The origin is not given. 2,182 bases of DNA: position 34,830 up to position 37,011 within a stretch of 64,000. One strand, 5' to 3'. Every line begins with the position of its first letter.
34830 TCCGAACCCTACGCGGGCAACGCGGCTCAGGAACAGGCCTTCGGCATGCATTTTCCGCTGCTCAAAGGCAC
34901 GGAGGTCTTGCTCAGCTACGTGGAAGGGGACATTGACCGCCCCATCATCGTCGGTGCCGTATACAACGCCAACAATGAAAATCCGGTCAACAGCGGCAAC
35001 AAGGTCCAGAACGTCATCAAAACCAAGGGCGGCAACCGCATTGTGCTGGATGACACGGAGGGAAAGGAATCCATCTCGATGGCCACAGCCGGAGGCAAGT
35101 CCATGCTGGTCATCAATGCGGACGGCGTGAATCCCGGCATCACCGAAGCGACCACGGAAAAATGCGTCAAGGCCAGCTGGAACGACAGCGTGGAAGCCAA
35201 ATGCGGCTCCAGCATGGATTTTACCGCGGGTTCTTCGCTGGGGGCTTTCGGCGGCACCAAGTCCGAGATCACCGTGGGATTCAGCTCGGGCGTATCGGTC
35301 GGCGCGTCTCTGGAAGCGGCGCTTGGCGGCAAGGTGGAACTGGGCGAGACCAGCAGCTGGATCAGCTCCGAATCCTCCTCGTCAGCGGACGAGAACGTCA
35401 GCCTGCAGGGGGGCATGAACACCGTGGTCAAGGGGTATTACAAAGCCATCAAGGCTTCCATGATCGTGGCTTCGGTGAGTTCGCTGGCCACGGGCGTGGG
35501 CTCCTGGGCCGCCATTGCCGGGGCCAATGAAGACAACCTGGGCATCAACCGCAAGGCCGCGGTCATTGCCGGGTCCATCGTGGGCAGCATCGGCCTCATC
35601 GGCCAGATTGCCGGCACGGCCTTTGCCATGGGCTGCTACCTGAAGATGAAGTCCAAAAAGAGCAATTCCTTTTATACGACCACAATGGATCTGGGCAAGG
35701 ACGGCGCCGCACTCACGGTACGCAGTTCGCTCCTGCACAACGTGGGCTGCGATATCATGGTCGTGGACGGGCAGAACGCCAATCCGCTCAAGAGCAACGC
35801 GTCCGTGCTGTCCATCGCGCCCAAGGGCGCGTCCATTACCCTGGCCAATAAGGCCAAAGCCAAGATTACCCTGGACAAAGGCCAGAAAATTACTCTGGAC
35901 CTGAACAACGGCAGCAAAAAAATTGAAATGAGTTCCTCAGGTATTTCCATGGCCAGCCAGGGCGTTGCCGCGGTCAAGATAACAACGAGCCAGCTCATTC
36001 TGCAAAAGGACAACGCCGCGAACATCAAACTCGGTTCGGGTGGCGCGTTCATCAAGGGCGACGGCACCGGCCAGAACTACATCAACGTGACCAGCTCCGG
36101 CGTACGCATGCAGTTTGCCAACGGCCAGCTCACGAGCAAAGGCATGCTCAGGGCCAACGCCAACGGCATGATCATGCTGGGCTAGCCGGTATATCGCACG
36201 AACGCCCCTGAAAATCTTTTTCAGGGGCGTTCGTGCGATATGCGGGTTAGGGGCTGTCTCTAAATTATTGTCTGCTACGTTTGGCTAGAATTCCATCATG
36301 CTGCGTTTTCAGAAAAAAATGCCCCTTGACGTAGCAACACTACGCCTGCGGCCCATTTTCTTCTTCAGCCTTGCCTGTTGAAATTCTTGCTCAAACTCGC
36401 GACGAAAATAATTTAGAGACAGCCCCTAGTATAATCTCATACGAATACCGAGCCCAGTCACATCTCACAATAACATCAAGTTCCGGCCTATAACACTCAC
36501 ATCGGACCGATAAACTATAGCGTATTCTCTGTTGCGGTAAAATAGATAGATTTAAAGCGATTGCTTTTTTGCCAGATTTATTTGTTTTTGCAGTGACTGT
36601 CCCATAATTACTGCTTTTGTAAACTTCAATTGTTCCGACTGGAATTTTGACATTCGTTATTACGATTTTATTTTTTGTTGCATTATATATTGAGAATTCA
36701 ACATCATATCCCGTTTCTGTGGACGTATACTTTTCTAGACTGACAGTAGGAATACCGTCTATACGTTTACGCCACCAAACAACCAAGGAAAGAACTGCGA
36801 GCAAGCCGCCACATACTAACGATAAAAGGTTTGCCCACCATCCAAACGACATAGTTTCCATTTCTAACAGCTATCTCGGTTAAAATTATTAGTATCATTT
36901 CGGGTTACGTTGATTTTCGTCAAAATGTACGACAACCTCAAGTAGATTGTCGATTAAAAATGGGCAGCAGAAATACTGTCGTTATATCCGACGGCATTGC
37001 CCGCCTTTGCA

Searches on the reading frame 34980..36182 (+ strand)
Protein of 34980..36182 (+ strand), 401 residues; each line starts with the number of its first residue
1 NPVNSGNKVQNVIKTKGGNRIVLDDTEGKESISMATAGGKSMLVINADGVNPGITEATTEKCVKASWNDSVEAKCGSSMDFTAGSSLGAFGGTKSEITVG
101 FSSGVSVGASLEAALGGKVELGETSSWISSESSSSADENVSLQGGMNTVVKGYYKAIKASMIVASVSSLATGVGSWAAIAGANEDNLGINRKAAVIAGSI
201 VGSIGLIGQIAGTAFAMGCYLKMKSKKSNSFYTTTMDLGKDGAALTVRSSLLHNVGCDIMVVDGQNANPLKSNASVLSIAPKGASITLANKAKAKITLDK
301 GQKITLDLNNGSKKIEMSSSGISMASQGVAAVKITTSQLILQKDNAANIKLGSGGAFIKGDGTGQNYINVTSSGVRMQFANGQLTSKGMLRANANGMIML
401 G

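Call 35: find_homologous_proteins(query=window:34980-36182:+, max_evalue=0.001)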
Query seq(401 aa) (401 aa): 1 proteins with E <= 0.001 among 8000 candidates.
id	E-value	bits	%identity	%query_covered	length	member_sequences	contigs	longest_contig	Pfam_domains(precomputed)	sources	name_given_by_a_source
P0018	3.5e-90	321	64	62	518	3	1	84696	PF04717.19,PF05954.18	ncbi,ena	-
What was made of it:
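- Tried and rejected: Word-indexed homologue search with the VgrG C-terminal 401 aa (call 35).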

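Call 46: search_protein_representatives(protein=window:34980-36182:+)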
Query: 401 residues. Proteins with E-value up to 0.001 (for the whole library): 33; up to 1e-10: 10; up to 1e-30: 7. The best 33 are listed.
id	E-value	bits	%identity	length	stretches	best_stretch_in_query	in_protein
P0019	7.7e-242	818.1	100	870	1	1-401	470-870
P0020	2.2e-67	244.3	40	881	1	1-400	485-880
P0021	1.1e-66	242.0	39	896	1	1-401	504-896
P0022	2.9e-57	211.0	36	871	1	1-401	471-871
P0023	3.6e-56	207.4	37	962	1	1-359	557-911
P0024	3.1e-53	197.7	34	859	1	1-379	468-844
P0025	1.0e-51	192.8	35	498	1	1-401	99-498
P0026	3.2e-13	66.2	28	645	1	1-387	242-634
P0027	1.0e-11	61.2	26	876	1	1-379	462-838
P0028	5.0e-11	58.9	28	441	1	3-401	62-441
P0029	1.4e-10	57.4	31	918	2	13-206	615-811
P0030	6.5e-10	55.3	27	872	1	3-401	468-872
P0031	2.2e-08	50.2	29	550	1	4-346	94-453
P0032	4.7e-08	49.1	36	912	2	3-188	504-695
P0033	1.0e-07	48.0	25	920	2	76-365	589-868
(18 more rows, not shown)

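Call 57: find_homologous_proteins(query=A3, max_evalue=1e-30)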
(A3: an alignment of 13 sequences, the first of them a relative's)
Query A3 (13 sequences) (870 aa, profile of the alignment): 935 proteins with E <= 1e-30 among 8000 candidates; the best 120 are listed.
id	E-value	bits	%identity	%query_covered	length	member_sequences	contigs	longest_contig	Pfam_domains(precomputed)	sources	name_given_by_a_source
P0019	0.0e+0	1202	100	100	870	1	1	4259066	PF04717.19,PF05954.18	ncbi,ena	-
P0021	0.0e+0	1187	42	100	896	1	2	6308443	PF04717.19,PF05954.18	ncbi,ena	-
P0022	0.0e+0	1171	45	100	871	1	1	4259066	PF04717.19,PF05954.18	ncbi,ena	-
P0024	0.0e+0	1165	38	99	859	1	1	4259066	PF04717.19,PF05954.18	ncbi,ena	-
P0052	0.0e+0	1163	42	100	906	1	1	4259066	PF04717.19,PF05954.18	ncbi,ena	-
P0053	0.0e+0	1143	85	100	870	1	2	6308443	PF04717.19,PF05954.18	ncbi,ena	-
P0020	0.0e+0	1133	43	100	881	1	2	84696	PF04717.19,PF05954.18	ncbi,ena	-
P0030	0.0e+0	1094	32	99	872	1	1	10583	PF04717.19,PF05954.18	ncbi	-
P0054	0.0e+0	1079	46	100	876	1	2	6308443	PF04717.19,PF05954.18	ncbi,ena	-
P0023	0.0e+0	1074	33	96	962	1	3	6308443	PF05954.18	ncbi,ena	-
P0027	0.0e+0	1057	32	99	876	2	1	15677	PF04717.19,PF05954.18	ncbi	-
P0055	1.3e-282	958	32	99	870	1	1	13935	PF04717.19,PF05954.18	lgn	-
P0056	2.0e-282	957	33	99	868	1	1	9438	PF04717.19,PF05954.18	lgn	-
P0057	2.0e-278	944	32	99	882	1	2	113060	PF04717.19,PF05954.18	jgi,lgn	-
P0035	9.2e-276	935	26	97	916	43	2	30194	PF04717.19,PF05954.18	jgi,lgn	-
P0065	5.0e-249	847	31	98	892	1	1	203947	PF04717.19,PF05954.18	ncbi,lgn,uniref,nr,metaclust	ncbi:type VI secretion system Vgr family protein [Desulfovibrio inopinatus]|uniref:type VI secretion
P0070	5.8e-244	830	31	98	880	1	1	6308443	PF04717.19,PF05954.18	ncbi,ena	-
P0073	9.0e-242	823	33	99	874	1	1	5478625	PF04717.19,PF05954.18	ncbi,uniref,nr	ncbi:type VI secretion system Vgr family protein [Thiorhodovibrio winogradskyi]|uniref:Type VI secre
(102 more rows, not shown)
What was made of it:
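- The same genome encodes at least four VgrGs with this module (call 57).
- Tried and rejected: The exhaustive HMMER search (call 46) and a profile query (call 57) replaced it.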

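Call 60: find_encoding_contigs(protein=P0022, flank=10000, max_places=2)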
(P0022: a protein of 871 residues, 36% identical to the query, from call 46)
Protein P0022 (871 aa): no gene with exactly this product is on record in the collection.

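Call 61: find_encoding_contigs(protein=P0024, flank=10000, max_places=2)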
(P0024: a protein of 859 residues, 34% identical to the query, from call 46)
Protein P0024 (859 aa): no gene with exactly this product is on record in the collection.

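Call 62: find_encoding_contigs(protein=P0054, flank=10000, max_places=1)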
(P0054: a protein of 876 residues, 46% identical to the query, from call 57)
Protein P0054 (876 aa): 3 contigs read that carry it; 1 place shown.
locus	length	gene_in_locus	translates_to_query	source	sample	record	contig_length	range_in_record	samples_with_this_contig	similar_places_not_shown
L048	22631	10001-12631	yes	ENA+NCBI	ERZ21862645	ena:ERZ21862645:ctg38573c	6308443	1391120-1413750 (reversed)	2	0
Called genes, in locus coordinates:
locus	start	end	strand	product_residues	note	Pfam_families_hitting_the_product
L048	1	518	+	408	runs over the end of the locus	PF01637:ATPase_2, PF13191:AAA_16 (weak)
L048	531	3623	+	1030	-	PF13191:AAA_16, PF24389:ORC-CDC6-like (weak), PF25199:nSTAND_NTPase5, PF13401:AAA_22 (faint), PF14559:TPR_19 (faint), PF18571:VWA_3_C (faint), PF13424:TPR_12 (faint), PF00515:TPR_1 (faint), +14 more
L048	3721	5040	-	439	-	PF00850:Hist_deacetyl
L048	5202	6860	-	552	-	PF05378:Hydant_A_N, PF13941:MutL (faint), PF01968:Hydantoinase_A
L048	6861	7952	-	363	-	PF04166:PdxA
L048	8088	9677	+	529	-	-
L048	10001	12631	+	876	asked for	PF05954:Phage_GPD, PF04717:Phage_base_V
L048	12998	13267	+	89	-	PF00076:RRM_1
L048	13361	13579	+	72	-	PF01176:eIF-1a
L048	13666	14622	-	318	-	PF26549:Tricorn_N (faint), PF07676:PD40 (faint)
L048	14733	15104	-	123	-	PF27226:AF_1845 (weak)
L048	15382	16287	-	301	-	PF04321:RmlD_sub_bind, PF01370:Epimerase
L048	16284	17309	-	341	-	PF01073:3Beta_HSD, PF01370:Epimerase, PF02719:Polysacc_synt_2, PF04321:RmlD_sub_bind, PF07993:NAD_binding_4, PF16363:GDP_Man_Dehyd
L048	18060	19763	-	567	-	PF20706:GT4-conflict, PF00534:Glycos_transf_1, PF13692:Glyco_trans_1_4, PF13524:Glyco_trans_1_2 (faint)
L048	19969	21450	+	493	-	PF00990:GGDEF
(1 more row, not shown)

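Call 63: find_encoding_contigs(protein=P0070, flank=10000, max_places=1)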
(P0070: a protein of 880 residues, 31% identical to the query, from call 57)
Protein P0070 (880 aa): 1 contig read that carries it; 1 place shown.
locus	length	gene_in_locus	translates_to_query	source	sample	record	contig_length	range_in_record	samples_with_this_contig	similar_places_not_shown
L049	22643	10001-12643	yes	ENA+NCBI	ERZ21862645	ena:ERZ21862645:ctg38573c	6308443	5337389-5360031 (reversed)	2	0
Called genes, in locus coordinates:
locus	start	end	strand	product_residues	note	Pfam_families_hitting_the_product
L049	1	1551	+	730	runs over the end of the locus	PF00580:UvrD-helicase, PF13245:AAA_19, PF13604:AAA_30 (faint), PF01443:Viral_helicase1 (faint), PF13361:UvrD_C, PF13538:UvrD_C_2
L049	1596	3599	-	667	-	PF00672:HAMP, PF00512:HisKA, PF02518:HATPase_c, PF00072:Response_reg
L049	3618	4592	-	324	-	PF04392:ABC_sub_bind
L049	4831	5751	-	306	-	PF01081:Aldolase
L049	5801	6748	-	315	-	PF00294:PfkB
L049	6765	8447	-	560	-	PF02310:B12-binding, PF04055:Radical_SAM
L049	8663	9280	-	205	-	PF00300:His_Phos_1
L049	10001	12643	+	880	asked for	PF05954:Phage_GPD, PF04717:Phage_base_V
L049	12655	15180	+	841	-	PF09937:DUF2169, PF00805:Pentapeptide (weak), PF13576:Pentapeptide_3 (faint), PF13599:Pentapeptide_4, PF00805:Pentapeptide, PF13599:Pentapeptide_4 (weak), PF00805:Pentapeptide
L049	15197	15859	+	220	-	PF12059:DUF3540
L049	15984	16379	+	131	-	PF13665:Tox-PAAR-like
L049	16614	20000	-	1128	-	PF04392:ABC_sub_bind (weak), PF00989:PAS, PF08448:PAS_4 (faint), PF08447:PAS_3 (weak), PF13426:PAS_9, PF00512:HisKA, PF02518:HATPase_c, PF00072:Response_reg, +2 more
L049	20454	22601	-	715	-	PF20256:MoCoBD_2, PF02738:MoCoBD_1, PF20256:MoCoBD_2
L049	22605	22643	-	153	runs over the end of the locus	PF00111:Fer2, PF13085:Fer2_3 (weak), PF01799:Fer2_2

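Call 73: predict_structure(alignment_id=A4)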
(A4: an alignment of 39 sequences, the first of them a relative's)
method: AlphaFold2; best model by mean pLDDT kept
length: 870 residues; sequences in the alignment: 39
mean_pLDDT: 73.7   pTM: 0.57
mean pLDDT of the five models: 73.7, 70.6, 70.6, 68.4, 68.0
residues with pLDDT >= 90: 209; 70-90: 370; 50-70: 140; < 50: 151
segments of 3 or more residues with pLDDT < 50: 536-539, 542-605, 631-686, 690-696
pLDDT, mean of each block of 10 residues (from residue 1): 68 91 94 95 90 92 86 94 88 95 86 86 90 75 81 91 89 86 85 86 74 86 91 79 83 88 61 81 91 91 93 94 92 58 70 93 86 86 78 84 59 76 63 70 88 86 81 83 78 82 77 70 66 50 45 38 32 29 27 35 47 59 53 43 35 30 33 40 48 50 65 62 69 55 77 83 86 88 89 88 90 85 86 83 84 75 64
secondary structure, 60 per line:
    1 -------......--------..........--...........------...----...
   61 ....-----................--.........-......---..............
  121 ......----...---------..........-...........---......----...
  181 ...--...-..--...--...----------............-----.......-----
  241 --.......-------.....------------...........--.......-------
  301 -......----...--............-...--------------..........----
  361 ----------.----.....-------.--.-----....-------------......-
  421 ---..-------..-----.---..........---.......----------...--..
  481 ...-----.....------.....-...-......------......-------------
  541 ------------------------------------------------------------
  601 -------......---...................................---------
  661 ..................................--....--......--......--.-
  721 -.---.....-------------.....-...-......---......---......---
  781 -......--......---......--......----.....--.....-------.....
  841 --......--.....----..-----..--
elements in order (helices of 4 or more, strands of 3 or more residues): E8-13 E22-31 E34-44 E58-64 E70-85 E88-96 H98-103 E107-115 H116-126 E131-133 E143-152 H154-164 E168-173 E178-183 E199-201 E215-223 E229-235 E243-249 E257-261 H274-284 E287-293 E302-307 E317-328 E347-356 E376-380 E397-400 E414-419 E444-449 E457-463 E479-483 E489-493 E500-504 E510-515 E522-527 E608-613 H617-651 H661-694 H697-700 E703-708 E711-716 E726-730 E744-748 E754-759 E763-768 E772-777 E782-787 E790-795 E799-804 E807-812 E817-821 E824-828 E836-840 E843-848 E851-855
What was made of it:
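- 35421..35654 (+): Predicted hydrophobic helical hairpin inside the VgrG C-terminal module (aa 617-694). AF2 helices 617-651 and 661-694, but pLDDT <50 (call 73).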

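Call 81: search_protein_families(library=pfam, proteins=[window:34980-36182:+], max_evalue=1)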
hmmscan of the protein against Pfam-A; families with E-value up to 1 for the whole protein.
window:34980-36182:+ (401 aa): 4 families
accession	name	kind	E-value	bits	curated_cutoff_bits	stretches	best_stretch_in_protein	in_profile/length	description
PF13296.11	T6SS_Vgr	-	0.0032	17.9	22.4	1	13-43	3-33/108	Putative type VI secretion system Rhs element Vgr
PF07009.16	NusG_II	-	0.011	16.3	29.6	0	282-327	24-72/107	NusG domain II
PF21446.3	Gp34_trimer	-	0.038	14.9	27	1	317-377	45-105/116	Long-tail fiber proximal subunit, C-terminal, trimerization domain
PF06257.17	VEG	-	0.058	13.9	25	1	291-335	5-49/73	Biofilm formation stimulator VEG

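Call 82: find_encoding_contigs(protein=P0065, flank=8000, max_places=1)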
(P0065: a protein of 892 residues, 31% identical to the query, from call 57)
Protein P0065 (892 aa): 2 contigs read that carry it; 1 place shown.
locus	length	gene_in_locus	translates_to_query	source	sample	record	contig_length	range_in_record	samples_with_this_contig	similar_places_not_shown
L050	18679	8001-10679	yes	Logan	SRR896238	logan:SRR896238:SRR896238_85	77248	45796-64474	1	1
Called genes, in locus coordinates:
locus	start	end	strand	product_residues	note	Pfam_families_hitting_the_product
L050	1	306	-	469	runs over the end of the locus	PF04055:Radical_SAM, PF06968:BATS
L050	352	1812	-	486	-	PF00072:Response_reg, PF00158:Sigma54_activat, PF14532:Sigma54_activ_2, PF07728:AAA_5 (weak), PF25601:AAA_lid_14, PF02954:HTH_8 (weak)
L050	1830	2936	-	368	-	PF00989:PAS, PF08448:PAS_4, PF13426:PAS_9, PF08447:PAS_3, PF00512:HisKA (weak), PF02518:HATPase_c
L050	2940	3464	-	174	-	PF00037:Fer4 (faint), PF12837:Fer4_6 (faint), PF13237:Fer4_10 (faint), PF14697:Fer4_21 (faint), PF25160:LdpA_Fe-S-bd (faint), PF12838:Fer4_7 (faint), PF13247:Fer4_11, PF13187:Fer4_9 (weak), +1 more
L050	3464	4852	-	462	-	PF00037:Fer4, PF12837:Fer4_6 (weak), PF12838:Fer4_7 (faint), PF13183:Fer4_8 (faint), PF13187:Fer4_9 (weak), PF13237:Fer4_10, PF02906:Fe_hyd_lg_C, PF02256:Fe_hyd_SSU, +1 more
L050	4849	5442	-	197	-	PF13237:Fer4_10 (faint), PF13247:Fer4_11, PF12838:Fer4_7 (weak), PF25160:LdpA_Fe-S-bd (weak), PF00037:Fer4 (weak), PF12797:Fer4_2 (weak), PF12837:Fer4_6 (weak), PF13187:Fer4_9 (weak), +1 more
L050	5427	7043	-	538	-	PF00384:Molybdopterin, PF01568:Molydop_binding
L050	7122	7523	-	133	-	PF04879:Molybdop_Fe4S4, PF00384:Molybdopterin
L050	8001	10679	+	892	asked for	PF05954:Phage_GPD, PF04717:Phage_base_V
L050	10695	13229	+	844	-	PF09937:DUF2169, PF00805:Pentapeptide (weak), PF13576:Pentapeptide_3 (faint), PF13599:Pentapeptide_4 (weak), PF00805:Pentapeptide, PF13599:Pentapeptide_4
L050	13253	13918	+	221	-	PF12059:DUF3540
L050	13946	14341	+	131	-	PF13665:Tox-PAAR-like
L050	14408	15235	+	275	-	-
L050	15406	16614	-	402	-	PF00753:Lactamase_B (weak), PF19583:ODP, PF12706:Lactamase_B_2, PF00258:Flavodoxin_1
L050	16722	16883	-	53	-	PF00301:Rubredoxin, PF21349:RUBY_RBDX (faint)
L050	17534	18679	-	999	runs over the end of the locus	PF18072:FGAR-AT_linker, PF00586:AIRS, PF02769:AIRS_C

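Call 83: find_encoding_contigs(protein=P0073, flank=8000, max_places=1)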
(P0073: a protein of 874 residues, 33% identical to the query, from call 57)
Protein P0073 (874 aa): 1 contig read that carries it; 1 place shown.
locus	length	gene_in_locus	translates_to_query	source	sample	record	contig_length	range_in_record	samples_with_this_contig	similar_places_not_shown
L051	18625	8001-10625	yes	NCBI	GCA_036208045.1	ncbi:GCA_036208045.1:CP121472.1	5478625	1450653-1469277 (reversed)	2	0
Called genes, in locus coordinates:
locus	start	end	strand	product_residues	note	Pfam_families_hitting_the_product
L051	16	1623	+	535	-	PF03734:YkuD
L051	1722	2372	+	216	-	PF01618:MotA_ExbB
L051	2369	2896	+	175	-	PF02472:ExbD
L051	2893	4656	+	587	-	PF00664:ABC_membrane, PF00005:ABC_tran, PF02463:SMC_N (weak)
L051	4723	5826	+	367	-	PF02606:LpxK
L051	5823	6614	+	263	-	PF02348:CTP_transf_3, PF12804:NTP_transf_3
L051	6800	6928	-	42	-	-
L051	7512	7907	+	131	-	PF13665:Tox-PAAR-like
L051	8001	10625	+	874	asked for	PF05954:Phage_GPD, PF04717:Phage_base_V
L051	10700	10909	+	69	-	-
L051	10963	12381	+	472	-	PF07969:Amidohydro_3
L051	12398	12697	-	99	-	-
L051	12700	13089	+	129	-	-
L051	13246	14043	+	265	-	PF10670:DUF4198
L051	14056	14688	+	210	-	PF01891:CbiM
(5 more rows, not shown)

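Call 84: find_encoding_contigs(protein=P0057, flank=8000, max_places=1)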
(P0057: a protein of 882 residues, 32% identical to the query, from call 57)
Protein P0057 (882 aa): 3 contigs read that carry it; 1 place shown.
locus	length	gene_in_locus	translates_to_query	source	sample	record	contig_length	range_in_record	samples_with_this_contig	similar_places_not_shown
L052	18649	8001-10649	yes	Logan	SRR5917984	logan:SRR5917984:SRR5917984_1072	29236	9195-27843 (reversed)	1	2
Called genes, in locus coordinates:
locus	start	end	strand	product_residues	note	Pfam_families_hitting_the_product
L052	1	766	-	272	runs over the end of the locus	PF10418:DHODB_Fe-S_bind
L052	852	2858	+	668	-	PF01136:Peptidase_U32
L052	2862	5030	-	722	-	PF00069:Pkinase, PF07714:PK_Tyr_Ser-Thr, PF01636:APH (weak), PF00072:Response_reg, PF00515:TPR_1 (weak), PF07719:TPR_2 (weak), PF13414:TPR_11, PF13424:TPR_12 (weak), +6 more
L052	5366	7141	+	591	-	-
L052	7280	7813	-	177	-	PF19480:DUF6016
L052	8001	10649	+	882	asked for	PF05954:Phage_GPD, PF04717:Phage_base_V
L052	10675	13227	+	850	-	PF09937:DUF2169, PF13576:Pentapeptide_3 (faint), PF13599:Pentapeptide_4 (weak), PF00805:Pentapeptide, PF13599:Pentapeptide_4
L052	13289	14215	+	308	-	-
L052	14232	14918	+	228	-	PF12059:DUF3540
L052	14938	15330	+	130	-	PF13665:Tox-PAAR-like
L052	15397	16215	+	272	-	-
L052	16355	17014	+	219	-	-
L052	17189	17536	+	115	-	PF04430:DUF498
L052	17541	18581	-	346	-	PF13406:SLT_2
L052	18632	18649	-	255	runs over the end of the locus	PF00156:Pribosyltran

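Call 90: fold_search(model_id=the predicted structure, library=pdb)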
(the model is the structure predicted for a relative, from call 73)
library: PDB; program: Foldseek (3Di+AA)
matches with E <= 10: 667; with E <= 0.001: 65
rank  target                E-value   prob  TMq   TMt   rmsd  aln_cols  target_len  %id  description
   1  4mtk_A                3.6e-43  1.00  0.52  0.71   8.9       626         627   23  Crystal structure of PA0091 VgrG1, the central spike of the Type VI Secretion System (released 2014-10-01)
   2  7q5p_A                2.0e-42  1.00  0.52  0.70   9.6       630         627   23  Structure of VgrG1 from Pseudomonas protegens. (released 2021-12-15)
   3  9mlp_C                4.5e-39  1.00  0.47  0.63  16.5       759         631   18  Crystal structure of VgrS from Salmonella Typhimurium (released 2026-01-28)
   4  9mlp_B                5.0e-39  1.00  0.47  0.63  18.9       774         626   18  Crystal structure of VgrS from Salmonella Typhimurium (released 2026-01-28)
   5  9mlp_A                6.4e-39  1.00  0.47  0.64  11.9       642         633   22  Crystal structure of VgrS from Salmonella Typhimurium (released 2026-01-28)
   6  4uhv_B                6.0e-38  1.00  0.52  0.69   9.0       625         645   22  The structure of VgrG1, the needle tip of the bacterial Type VI Secretion System (released 2016-01-27)
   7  7aef_q                7.5e-32  1.00  0.33  0.47  14.7       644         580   14  Cryo-EM structure of an extracellular contractile injection system in marine bacterium Algoriphagus machipongonensis,  (released 2022-02-23)
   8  7b5h_AJ               1.6e-31  1.00  0.33  0.47  15.2       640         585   15  Cryo-EM structure of the contractile injection system base plate from Anabaena PCC7120 (released 2022-02-23)
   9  9qgm_8A               9.6e-31  1.00  0.47  0.74   6.2       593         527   17  Cryo-EM structure of the PlPVC1 central spike, 3-fold symmetrized (C3), in extended state (released 2025-10-29)
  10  8gra_G                1.3e-29  1.00  0.48  0.66  12.7       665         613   15  Structure of Type VI secretion system cargo delivery vehicle Hcp-VgrG-PAAR (released 2023-07-12)
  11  9jg9_G                1.9e-29  1.00  0.48  0.68  10.9       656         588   15  Structure of the BtpeA effector and BtaeB effector bound to the VgrG spike from the Type VI secretion system (released 2025-09-10)
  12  9jg9_E                7.2e-29  1.00  0.46  0.67  11.4       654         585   16  Structure of the BtpeA effector and BtaeB effector bound to the VgrG spike from the Type VI secretion system (released 2025-09-10)
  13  4uhv_A                3.1e-28  1.00  0.52  0.68   9.0       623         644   24  The structure of VgrG1, the needle tip of the bacterial Type VI Secretion System (released 2016-01-27)
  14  2p5z                  7.5e-28  1.00  0.38  0.87   3.8       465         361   20  The E. coli c3393 protein is a component of the type VI secretion system and exhibits structural similarity to T4 bacter (released 2007-04-03)
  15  6j0m_A                5.1e-27  1.00  0.46  0.71   6.5       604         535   17  Cryo-EM Structure of an Extracellular Contractile Injection System, PVC baseplate in extended state (reconstructed wit (released 2019-04-10)
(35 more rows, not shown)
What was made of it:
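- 33573..36185 (+): vgrG (870 aa): probable cognate spike, with a rare C-terminal module ending ...NGMIMLG. AF2 model matches PA0091 VgrG1 (4mtk), E 3.6e-43 (calls 73, 90).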

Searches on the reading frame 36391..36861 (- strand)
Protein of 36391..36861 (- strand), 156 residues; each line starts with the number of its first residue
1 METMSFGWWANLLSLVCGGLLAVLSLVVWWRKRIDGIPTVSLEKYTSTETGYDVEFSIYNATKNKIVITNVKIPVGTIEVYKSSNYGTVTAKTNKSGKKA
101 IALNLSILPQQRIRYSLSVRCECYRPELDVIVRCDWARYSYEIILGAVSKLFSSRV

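Call 4: search_protein_families(library=pfam, proteins=[window:36391-36861:-], max_evalue=0.01)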
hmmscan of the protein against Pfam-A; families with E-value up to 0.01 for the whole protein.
window:36391-36861:- (156 aa): 0 families

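Call 67: search_protein_families(library=ncbifam, proteins=[window:36391-36861:-], max_evalue=0.01)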
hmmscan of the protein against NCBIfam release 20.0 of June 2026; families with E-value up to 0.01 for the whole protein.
window:36391-36861:- (156 aa): 0 families

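Call 80: search_protein_families(library=padloc, proteins=[window:36391-36861:-], max_evalue=0.001)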
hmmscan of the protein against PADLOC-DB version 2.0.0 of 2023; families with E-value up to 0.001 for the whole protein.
window:36391-36861:- (156 aa): 0 families
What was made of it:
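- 36186..37570 (.): Window-specific ~1.4-kb insert between vgrG and rpe: 33-nt-arm palindrome, a 25-nt inverted repeat pair, and a low-GC 156-aa ORF with an apparent N-terminal membrane-spanning segment. No family hit for the ORF (calls 4, 67, 80).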
